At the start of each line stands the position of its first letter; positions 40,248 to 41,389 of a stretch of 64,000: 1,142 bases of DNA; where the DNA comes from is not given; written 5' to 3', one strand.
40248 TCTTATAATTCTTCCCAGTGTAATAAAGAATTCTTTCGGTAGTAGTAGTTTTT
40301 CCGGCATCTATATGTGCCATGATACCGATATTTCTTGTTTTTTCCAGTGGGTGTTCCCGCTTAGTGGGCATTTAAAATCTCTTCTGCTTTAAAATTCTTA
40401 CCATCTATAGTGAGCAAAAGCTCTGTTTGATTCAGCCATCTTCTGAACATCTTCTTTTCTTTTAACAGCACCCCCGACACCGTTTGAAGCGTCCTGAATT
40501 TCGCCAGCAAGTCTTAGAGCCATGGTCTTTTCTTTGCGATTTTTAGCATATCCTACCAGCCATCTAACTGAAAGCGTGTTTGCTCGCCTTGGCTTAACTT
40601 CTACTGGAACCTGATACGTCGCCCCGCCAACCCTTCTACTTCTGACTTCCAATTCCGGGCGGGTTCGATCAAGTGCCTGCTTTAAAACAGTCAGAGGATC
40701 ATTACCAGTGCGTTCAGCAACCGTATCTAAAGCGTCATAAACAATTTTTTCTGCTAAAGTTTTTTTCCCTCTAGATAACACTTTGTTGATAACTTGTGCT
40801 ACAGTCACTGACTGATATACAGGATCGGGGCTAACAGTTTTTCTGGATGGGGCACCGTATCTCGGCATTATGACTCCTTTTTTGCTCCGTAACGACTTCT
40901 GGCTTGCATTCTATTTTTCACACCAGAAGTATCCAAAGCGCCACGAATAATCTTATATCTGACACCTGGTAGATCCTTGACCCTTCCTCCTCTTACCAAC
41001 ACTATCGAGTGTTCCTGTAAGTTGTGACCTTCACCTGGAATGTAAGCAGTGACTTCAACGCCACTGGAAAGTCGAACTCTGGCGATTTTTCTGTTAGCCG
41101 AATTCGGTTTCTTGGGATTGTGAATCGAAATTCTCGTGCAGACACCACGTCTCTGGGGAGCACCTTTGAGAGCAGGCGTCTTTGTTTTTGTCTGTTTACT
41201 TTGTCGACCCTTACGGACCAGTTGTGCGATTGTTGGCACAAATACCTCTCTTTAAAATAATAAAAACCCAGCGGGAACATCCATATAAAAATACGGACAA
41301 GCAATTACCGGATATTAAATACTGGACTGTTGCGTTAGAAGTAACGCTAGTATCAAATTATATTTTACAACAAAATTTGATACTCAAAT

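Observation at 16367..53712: Nearly every spacer in the conserved ribosomal-protein/rpoBC/nusG block is enlarged and carries an AT-rich tandem repeat with a modal 15-bp unit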

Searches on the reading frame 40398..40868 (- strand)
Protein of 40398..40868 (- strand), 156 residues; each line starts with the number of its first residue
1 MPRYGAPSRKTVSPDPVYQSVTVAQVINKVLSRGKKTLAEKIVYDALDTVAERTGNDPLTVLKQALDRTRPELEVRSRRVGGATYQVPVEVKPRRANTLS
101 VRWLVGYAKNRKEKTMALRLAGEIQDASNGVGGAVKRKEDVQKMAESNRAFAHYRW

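Call 12: search_protein_families(library=ncbifam, proteins=[window:40398-40868:-], max_evalue=0.00001)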
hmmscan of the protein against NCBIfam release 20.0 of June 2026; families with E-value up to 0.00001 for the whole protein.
window:40398-40868:- (156 aa): 3 families
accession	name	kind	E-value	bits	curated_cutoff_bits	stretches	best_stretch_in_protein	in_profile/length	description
TIGR01029.1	rpsG_bact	equivalog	2.7e-60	202.8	135.85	1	8-156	6-154/154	30S ribosomal protein S7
NF003106.0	PRK04027.1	equivalog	1.3e-16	60.7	225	1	25-149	66-195/195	30S ribosomal protein S7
TIGR01028.1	uS7_euk_arch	equivalog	2.8e-15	56.5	200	1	23-149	51-186/186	30S ribosomal protein S7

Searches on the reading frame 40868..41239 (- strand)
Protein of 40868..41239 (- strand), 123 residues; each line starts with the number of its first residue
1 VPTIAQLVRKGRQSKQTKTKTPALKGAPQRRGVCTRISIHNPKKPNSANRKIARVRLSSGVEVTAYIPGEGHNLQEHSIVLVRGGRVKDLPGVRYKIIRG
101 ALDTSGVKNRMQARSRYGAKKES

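Call 12: search_protein_families(library=ncbifam, proteins=[window:40868-41239:-], max_evalue=0.00001)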
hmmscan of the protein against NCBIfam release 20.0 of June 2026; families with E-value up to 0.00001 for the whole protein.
window:40868-41239:- (123 aa): 3 families
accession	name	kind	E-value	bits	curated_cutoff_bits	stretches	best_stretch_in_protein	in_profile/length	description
TIGR00981.1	rpsL_bact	equivalog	1.3e-64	215.6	112.95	1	1-122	1-122/124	30S ribosomal protein S12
NF003254.0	PRK04211.1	equivalog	2.5e-13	49.8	196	1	12-99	31-127/146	30S ribosomal protein S12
TIGR00982.1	uS12_E_A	equivalog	5.7e-13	48.8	140.2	1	12-99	24-120/139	30S ribosomal protein S12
